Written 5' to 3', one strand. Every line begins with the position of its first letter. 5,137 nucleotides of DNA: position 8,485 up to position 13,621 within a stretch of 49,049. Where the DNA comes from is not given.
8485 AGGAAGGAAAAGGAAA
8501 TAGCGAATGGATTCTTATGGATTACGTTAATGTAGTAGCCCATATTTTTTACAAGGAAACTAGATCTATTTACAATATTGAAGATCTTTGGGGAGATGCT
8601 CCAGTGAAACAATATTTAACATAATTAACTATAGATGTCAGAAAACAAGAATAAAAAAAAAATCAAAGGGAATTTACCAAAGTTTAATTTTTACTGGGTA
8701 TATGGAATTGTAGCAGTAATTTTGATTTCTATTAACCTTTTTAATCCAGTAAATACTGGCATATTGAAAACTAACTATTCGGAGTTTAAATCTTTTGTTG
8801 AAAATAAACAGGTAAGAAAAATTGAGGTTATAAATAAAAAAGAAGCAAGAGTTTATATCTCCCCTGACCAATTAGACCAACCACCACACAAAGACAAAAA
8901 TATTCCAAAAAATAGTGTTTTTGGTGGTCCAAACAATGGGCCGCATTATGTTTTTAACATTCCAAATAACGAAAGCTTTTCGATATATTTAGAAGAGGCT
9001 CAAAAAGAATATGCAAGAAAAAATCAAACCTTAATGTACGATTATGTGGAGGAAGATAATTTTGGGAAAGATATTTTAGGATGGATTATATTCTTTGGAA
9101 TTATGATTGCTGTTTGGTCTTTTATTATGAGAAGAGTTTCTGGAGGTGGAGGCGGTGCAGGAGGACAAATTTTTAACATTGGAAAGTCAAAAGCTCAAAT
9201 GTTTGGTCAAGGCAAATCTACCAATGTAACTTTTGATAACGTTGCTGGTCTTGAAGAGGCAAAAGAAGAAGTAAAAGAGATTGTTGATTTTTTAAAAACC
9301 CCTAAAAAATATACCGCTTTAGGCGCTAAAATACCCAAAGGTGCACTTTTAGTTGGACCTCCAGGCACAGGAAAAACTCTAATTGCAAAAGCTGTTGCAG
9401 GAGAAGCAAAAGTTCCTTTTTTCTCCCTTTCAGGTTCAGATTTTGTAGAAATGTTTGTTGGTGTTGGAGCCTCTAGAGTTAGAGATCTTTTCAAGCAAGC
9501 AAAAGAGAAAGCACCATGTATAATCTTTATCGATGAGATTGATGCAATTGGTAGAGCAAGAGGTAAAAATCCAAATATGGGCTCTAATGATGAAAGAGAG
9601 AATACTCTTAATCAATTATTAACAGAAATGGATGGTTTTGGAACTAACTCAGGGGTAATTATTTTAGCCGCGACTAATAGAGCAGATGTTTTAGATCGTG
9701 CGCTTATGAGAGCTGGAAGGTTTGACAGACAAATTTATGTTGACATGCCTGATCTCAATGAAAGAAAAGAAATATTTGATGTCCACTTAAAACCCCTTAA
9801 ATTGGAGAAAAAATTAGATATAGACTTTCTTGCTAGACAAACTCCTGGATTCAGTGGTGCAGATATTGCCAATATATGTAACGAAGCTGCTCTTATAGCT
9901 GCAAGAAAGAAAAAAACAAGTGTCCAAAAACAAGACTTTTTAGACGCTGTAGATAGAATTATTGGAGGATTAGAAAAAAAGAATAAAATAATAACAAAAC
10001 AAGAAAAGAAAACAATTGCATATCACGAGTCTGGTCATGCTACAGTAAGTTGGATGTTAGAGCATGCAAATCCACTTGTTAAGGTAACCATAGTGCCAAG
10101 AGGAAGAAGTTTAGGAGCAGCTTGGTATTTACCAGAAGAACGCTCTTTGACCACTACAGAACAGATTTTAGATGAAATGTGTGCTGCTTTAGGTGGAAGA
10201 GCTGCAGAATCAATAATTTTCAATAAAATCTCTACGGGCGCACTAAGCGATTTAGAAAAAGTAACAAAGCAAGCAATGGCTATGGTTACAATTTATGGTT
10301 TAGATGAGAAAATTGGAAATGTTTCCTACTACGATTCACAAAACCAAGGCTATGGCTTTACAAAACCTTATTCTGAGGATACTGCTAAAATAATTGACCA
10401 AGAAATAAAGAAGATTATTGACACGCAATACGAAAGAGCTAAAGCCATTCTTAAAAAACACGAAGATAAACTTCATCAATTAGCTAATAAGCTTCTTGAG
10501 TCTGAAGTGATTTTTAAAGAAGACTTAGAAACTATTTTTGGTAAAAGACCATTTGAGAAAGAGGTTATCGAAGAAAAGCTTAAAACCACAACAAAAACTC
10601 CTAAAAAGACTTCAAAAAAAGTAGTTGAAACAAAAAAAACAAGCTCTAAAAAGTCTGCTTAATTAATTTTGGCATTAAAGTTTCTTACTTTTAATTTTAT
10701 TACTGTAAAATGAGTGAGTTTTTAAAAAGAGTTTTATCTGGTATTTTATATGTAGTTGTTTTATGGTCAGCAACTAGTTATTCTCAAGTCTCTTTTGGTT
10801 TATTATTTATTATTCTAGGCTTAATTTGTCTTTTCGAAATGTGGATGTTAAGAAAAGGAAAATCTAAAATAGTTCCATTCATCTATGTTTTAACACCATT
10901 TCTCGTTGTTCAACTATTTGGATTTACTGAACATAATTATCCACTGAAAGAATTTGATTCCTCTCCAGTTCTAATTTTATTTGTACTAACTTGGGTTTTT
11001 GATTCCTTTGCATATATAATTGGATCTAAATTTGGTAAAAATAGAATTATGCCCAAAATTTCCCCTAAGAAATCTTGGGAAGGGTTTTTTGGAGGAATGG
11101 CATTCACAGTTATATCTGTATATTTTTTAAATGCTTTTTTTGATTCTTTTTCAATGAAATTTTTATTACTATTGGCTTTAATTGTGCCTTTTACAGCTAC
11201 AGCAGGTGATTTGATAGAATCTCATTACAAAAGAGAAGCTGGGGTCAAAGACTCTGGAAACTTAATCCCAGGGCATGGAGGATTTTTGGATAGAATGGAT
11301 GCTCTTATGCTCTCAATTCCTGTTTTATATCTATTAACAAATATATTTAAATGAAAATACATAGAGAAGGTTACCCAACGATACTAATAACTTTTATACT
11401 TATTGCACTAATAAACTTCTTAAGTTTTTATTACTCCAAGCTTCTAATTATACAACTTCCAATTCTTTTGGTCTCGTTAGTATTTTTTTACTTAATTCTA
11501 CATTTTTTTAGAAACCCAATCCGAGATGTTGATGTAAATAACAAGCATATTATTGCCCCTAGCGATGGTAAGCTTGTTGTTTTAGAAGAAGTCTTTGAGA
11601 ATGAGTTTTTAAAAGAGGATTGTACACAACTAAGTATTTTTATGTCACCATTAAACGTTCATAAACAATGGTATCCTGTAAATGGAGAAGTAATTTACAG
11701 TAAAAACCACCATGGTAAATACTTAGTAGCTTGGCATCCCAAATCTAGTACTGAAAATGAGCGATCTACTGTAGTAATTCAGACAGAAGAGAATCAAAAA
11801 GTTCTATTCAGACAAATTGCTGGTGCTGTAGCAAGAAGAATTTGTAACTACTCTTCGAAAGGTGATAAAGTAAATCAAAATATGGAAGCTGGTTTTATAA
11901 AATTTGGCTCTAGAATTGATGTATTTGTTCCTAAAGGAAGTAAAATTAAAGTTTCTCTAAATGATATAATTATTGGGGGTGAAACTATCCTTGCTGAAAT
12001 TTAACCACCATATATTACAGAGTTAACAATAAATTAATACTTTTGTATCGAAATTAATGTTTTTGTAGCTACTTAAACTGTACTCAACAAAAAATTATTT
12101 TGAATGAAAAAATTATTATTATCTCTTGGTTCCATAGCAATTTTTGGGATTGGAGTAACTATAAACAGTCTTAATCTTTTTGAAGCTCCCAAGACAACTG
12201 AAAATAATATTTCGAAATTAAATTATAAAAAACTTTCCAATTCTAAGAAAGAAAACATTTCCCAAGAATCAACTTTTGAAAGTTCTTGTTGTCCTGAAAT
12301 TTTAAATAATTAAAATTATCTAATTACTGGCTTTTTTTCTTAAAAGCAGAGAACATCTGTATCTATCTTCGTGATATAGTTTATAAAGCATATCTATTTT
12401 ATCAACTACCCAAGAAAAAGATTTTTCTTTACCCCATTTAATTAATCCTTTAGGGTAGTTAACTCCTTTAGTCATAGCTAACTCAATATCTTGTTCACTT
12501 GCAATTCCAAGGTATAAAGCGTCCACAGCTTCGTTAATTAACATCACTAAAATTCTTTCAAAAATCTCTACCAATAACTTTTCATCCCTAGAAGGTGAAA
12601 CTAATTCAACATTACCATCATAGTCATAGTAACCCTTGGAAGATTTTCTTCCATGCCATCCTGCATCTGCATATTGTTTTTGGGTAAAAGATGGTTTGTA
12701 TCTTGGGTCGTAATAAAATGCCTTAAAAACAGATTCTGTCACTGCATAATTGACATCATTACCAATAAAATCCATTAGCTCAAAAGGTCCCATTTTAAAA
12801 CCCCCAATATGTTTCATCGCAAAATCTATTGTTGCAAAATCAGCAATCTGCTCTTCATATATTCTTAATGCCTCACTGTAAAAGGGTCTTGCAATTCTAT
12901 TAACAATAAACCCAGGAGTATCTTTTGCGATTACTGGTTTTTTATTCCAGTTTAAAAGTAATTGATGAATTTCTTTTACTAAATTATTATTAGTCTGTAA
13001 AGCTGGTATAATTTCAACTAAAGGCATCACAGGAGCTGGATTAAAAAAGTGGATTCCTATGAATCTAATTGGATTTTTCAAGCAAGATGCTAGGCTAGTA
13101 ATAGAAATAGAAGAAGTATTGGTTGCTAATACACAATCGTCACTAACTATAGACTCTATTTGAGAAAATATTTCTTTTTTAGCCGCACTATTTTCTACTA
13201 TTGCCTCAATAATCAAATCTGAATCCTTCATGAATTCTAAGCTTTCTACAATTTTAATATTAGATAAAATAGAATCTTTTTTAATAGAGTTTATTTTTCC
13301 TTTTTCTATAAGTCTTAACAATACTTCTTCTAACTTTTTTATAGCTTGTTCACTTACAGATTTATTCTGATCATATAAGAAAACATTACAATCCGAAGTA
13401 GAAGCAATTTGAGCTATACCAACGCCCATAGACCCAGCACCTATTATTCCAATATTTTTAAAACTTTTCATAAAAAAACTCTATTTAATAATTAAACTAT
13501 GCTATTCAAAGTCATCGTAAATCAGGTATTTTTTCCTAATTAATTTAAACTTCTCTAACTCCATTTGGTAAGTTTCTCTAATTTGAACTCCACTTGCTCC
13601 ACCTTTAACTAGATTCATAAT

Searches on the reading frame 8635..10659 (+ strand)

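Call 67: search_protein_families(library=pfam, proteins=[window:8635-10659:+], max_evalue=0.00001)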
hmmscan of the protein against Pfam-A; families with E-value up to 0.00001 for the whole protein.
window:8635-10659:+ (675 aa): 4 families
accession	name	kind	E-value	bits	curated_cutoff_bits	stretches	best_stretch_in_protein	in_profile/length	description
PF01434.24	Peptidase_M41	-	1.9e-66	224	29.9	1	452-634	2-191/191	Peptidase family M41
PF00004.35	AAA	-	7.9e-49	165.9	21.2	1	238-370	2-130/131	ATPase family associated with various cellular activities (AAA)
PF17862.7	AAA_lid_3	-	1.8e-15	56.6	27.2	1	394-436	2-44/45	AAA+ lid domain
PF06480.20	FtsH_ext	-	8.8e-09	36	25.5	1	20-126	1-94/103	FtsH Extracellular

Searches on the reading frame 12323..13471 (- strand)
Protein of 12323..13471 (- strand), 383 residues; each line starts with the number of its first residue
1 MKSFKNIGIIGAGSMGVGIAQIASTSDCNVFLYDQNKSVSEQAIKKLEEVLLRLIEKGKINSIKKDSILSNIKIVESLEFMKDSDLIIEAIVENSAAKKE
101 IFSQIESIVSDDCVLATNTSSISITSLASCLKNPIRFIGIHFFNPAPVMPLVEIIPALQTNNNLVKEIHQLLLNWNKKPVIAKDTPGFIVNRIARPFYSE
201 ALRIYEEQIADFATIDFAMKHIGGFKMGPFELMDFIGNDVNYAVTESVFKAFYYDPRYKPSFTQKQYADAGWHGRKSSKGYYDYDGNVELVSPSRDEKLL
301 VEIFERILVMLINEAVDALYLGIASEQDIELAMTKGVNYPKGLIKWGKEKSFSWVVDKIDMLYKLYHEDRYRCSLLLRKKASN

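Call 67: search_protein_families(library=pfam, proteins=[window:12323-13471:-], max_evalue=0.00001)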
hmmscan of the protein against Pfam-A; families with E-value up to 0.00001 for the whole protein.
window:12323-13471:- (383 aa): 3 families
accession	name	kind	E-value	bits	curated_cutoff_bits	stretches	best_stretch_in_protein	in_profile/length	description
PF02737.24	3HCDH_N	-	3.3e-56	190.5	22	1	6-185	1-180/180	3-hydroxyacyl-CoA dehydrogenase, NAD binding domain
PF00725.27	3HCDH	-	1.9e-39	134.5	22.1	2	187-284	1-97/97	3-hydroxyacyl-CoA dehydrogenase, C-terminal domain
PF03446.21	NAD_binding_2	-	8e-06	26.4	21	0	6-125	1-100/161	NAD binding domain of 6-phosphogluconate dehydrogenase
